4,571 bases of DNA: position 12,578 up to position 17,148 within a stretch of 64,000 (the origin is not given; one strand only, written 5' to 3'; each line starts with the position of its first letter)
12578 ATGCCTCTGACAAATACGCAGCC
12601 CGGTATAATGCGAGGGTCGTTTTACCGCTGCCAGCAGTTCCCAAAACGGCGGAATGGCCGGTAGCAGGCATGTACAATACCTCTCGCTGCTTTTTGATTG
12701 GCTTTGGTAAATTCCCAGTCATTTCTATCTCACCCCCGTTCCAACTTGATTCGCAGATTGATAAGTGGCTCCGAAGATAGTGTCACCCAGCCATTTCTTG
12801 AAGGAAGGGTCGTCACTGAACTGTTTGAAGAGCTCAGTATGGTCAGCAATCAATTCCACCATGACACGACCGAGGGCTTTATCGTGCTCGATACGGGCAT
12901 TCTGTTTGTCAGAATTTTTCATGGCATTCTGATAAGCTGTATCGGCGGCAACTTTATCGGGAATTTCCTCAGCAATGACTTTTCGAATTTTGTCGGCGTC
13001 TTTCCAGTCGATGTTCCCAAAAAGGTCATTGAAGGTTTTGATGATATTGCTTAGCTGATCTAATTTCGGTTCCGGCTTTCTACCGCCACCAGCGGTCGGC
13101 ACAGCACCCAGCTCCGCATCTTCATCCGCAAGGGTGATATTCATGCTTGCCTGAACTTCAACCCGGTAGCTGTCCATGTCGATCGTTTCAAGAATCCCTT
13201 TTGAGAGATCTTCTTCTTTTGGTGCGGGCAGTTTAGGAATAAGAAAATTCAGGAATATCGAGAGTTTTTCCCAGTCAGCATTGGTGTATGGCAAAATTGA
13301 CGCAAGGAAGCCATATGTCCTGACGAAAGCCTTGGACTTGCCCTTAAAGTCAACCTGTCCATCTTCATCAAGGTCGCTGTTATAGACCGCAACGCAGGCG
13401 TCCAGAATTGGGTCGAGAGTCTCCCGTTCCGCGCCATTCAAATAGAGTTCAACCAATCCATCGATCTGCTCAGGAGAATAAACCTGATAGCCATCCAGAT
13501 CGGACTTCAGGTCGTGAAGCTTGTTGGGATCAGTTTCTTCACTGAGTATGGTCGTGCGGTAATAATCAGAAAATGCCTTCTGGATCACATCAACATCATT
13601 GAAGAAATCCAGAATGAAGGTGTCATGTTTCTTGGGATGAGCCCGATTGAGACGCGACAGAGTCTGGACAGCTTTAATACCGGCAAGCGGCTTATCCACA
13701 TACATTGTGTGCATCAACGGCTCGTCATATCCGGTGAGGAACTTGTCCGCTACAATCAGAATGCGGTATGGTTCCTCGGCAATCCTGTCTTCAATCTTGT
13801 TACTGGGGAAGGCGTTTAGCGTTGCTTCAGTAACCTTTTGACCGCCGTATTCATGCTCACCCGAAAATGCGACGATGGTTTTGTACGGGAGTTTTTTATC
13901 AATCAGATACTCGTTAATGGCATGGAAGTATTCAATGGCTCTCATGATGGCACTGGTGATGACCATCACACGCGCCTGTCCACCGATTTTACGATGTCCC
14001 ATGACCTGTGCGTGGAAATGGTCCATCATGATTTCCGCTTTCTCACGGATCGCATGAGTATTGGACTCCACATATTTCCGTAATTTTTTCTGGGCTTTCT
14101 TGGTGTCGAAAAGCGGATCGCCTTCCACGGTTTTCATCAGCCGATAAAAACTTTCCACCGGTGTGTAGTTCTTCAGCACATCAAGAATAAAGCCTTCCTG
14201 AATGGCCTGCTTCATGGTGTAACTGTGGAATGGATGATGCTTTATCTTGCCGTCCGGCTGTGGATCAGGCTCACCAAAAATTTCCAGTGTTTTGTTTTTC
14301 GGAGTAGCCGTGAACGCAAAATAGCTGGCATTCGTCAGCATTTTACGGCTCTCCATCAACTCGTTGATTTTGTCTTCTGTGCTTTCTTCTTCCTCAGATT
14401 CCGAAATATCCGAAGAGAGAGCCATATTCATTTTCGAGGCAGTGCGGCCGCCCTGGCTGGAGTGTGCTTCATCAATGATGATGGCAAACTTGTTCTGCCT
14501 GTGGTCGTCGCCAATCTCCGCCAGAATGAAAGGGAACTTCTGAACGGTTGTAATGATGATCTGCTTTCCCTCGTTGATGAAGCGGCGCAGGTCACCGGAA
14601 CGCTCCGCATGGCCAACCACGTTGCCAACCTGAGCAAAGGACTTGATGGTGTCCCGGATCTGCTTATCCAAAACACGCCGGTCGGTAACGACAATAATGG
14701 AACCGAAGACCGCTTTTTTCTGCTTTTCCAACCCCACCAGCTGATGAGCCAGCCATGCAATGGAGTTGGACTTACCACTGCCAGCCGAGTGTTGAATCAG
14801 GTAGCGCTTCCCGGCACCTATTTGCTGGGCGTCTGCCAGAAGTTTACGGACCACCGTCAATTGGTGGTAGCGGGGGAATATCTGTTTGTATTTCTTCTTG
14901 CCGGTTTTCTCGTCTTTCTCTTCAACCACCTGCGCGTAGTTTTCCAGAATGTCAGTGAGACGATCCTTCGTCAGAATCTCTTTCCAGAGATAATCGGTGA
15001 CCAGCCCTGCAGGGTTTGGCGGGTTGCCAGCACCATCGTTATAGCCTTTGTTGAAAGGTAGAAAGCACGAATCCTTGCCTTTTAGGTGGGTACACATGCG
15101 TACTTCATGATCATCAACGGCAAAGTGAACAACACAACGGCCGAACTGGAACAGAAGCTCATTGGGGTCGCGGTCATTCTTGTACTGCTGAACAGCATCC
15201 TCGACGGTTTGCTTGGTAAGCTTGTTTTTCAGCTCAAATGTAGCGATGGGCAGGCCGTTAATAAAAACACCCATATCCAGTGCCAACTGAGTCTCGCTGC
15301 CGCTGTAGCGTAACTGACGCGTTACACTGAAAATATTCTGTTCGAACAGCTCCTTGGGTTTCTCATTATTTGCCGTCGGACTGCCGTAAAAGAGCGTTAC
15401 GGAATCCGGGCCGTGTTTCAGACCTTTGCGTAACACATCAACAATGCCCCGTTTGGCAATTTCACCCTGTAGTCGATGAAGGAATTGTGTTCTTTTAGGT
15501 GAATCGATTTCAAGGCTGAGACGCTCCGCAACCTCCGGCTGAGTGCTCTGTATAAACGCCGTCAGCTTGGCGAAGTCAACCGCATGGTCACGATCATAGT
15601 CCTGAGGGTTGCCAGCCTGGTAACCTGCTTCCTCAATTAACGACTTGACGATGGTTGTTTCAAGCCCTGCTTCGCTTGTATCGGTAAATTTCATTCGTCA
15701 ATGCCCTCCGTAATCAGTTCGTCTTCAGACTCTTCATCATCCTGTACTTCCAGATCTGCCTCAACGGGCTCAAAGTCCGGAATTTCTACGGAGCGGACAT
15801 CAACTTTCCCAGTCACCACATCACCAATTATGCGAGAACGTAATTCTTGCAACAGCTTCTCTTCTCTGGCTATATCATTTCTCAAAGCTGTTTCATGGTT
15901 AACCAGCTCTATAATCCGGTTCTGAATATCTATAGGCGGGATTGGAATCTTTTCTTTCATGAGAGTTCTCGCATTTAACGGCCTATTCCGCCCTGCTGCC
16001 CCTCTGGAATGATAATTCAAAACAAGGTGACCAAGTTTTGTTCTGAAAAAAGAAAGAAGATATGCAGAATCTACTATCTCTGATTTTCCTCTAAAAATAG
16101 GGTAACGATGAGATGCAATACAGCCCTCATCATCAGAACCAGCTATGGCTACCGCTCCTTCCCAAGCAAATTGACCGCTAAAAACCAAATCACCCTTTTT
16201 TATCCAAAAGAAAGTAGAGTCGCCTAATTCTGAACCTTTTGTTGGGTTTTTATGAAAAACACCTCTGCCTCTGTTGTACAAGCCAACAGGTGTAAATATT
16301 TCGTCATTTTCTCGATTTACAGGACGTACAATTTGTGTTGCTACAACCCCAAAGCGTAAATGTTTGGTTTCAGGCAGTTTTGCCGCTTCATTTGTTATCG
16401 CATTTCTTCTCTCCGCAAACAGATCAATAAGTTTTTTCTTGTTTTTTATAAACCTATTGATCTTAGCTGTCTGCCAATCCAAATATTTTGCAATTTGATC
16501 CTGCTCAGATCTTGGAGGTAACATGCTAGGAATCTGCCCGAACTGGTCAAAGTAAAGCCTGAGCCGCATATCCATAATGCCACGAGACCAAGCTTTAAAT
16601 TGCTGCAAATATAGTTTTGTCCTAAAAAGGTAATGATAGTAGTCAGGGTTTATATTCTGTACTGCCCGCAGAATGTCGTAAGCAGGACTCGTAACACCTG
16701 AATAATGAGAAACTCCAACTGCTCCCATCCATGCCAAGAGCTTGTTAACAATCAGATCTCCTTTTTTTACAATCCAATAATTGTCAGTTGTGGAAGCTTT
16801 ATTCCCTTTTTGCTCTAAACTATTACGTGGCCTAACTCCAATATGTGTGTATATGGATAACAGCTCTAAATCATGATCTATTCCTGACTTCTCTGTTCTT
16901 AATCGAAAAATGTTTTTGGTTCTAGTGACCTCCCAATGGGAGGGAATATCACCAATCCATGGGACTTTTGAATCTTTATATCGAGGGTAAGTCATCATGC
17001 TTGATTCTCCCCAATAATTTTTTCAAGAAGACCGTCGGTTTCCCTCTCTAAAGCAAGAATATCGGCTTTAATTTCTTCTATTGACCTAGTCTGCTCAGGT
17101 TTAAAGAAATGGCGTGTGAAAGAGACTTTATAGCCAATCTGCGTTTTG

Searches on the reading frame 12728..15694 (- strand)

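Call 20: search_protein_families(library=pfam, proteins=[window:12728-15694:-], max_evalue=0.001)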
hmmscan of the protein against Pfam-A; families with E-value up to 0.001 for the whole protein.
window:12728-15694:- (989 aa): 5 families
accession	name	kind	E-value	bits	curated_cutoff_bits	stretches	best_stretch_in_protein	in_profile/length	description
PF18766.7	SWI2_SNF2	-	8.5e-29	101.2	26.7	1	277-507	1-189/221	SWI2/SNF2 ATPase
PF04313.20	HSDR_N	-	2e-21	77.2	25.1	1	6-207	2-196/198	Type I restriction enzyme R protein N terminus (HSDR_N)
PF04851.21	ResIII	-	6.8e-16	59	22.5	1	274-466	4-163/164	Type III restriction enzyme, res subunit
PF22679.2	T1R_D3-like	-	1.1e-13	52.3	27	1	632-697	87-156/158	Type I restriction enzyme subunit R domain 3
PF00270.35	DEAD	-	7e-09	36.1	26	1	291-468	10-162/167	DEAD/DEAH box helicase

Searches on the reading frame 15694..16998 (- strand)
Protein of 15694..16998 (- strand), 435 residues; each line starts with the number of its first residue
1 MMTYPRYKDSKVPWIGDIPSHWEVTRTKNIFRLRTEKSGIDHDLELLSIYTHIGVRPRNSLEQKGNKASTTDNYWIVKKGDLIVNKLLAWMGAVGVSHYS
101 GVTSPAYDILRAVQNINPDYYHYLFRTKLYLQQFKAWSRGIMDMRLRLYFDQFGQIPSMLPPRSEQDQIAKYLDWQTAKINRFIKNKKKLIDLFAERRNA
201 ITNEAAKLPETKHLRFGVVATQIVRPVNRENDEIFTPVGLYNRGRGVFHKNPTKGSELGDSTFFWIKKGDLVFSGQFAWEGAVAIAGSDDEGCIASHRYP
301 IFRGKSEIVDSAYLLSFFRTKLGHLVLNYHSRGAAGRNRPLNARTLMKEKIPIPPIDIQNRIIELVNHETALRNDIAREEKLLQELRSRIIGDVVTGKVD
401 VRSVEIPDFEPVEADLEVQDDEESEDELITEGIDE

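Call 20: search_protein_families(library=pfam, proteins=[window:15694-16998:-], max_evalue=0.001)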
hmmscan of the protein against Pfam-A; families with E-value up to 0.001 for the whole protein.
window:15694-16998:- (435 aa): 1 family
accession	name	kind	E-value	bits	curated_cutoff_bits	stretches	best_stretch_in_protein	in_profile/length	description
PF01420.25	Methylase_S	-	1.4e-12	48.5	22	2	19-189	1-164/168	Type I restriction modification DNA specificity domain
